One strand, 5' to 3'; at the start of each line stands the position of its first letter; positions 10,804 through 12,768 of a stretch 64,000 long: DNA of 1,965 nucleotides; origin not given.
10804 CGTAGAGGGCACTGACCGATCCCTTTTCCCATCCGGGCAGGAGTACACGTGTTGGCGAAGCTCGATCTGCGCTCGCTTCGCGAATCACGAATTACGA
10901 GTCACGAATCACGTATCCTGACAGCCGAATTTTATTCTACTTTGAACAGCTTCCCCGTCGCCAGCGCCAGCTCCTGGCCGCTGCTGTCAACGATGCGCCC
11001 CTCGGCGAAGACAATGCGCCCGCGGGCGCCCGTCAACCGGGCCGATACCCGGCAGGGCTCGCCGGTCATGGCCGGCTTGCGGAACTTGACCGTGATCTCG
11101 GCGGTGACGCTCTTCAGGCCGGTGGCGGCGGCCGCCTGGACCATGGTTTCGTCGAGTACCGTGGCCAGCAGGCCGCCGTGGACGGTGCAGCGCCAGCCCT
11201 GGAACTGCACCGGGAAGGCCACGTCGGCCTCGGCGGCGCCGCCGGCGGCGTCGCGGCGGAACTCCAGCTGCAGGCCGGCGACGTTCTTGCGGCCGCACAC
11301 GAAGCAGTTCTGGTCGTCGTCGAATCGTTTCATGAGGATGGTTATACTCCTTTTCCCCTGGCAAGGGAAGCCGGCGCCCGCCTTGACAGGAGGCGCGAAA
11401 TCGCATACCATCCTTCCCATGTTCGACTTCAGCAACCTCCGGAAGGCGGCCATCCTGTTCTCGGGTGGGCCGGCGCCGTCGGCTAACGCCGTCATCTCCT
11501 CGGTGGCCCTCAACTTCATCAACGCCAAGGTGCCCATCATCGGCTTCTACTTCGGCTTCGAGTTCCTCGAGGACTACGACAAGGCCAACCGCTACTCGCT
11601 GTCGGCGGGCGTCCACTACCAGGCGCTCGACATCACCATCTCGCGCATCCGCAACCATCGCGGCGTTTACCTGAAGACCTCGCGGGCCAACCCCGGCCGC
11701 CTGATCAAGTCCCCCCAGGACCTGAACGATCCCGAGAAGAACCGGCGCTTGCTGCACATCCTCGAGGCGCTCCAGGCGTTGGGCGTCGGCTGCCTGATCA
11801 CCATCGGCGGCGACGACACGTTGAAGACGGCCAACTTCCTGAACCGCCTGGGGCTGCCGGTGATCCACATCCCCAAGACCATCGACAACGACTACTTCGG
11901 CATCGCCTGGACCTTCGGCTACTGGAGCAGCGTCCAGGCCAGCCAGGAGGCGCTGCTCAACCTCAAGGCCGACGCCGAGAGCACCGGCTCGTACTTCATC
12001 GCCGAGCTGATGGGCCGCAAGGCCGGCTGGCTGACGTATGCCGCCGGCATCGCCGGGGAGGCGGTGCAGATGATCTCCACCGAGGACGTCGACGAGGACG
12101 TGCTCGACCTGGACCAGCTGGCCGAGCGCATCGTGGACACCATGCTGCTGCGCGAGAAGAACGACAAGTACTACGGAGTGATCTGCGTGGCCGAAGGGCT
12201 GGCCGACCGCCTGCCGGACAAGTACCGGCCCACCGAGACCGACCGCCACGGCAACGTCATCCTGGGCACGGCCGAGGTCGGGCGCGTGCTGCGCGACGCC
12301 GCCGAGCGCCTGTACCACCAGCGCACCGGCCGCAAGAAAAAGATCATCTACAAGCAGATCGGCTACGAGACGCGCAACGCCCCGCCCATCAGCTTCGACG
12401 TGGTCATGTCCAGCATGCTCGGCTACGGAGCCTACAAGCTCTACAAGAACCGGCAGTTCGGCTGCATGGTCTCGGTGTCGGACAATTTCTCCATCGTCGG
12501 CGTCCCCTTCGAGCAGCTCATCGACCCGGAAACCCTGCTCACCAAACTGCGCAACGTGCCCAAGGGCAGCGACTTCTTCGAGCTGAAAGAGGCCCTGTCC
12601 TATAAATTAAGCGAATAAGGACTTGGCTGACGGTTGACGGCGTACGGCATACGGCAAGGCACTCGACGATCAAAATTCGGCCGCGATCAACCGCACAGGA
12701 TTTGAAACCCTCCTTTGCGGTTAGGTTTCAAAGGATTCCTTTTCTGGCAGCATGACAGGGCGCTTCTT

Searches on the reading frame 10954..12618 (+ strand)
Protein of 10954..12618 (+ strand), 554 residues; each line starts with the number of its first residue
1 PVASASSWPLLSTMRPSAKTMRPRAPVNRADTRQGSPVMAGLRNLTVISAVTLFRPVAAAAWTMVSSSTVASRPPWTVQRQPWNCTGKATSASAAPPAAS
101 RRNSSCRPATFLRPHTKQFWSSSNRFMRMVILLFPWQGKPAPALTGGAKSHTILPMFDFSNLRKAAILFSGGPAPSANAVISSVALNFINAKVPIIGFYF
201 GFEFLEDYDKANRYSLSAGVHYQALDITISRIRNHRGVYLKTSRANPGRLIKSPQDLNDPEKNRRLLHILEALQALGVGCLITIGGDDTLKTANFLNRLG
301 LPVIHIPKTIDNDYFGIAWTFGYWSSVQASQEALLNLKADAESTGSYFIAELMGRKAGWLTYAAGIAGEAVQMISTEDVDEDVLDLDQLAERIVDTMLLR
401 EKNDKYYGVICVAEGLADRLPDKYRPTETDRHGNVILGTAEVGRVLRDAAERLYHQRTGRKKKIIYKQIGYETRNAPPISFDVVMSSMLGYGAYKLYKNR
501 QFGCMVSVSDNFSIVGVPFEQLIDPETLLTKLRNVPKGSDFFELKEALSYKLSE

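Call 57: find_related_loci(query=window:10954-12618:+, collection=metagenome_contigs, flank=1500)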
Query window:10954-12618:+ (554 aa) in metagenome_contigs; peptide patterns used: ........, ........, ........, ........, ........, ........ (x = any residue, [..] = any of these).
445 stretches matched a pattern; 153 encode a relative of the query (tblastn E <= 1e-3); the best 80 are kept; 80 distinct loci.
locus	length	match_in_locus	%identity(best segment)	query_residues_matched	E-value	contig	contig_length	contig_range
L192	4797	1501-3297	70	1-554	0e+0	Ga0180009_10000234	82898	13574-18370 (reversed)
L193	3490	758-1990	85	141-551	0e+0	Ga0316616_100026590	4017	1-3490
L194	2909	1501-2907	76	1-470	0e+0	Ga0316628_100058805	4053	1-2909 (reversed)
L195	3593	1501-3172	76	1-554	0e+0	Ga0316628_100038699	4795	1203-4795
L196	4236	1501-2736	84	143-554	0e+0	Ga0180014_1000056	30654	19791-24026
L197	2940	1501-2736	79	143-554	0e+0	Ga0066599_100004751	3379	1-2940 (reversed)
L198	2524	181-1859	84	1-554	0e+0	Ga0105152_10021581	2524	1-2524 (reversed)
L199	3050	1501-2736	82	143-554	0e+0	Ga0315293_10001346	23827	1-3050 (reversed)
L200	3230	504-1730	80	143-551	0e+0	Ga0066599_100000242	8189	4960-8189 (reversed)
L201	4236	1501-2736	83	143-554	0e+0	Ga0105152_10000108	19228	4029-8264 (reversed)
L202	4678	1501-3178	73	1-554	0e+0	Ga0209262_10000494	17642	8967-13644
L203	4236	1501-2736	84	143-554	0e+0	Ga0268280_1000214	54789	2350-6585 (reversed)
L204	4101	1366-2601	83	143-554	0e+0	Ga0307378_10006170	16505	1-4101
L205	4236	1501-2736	83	143-554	0e+0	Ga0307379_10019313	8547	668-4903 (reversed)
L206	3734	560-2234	73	1-554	0e+0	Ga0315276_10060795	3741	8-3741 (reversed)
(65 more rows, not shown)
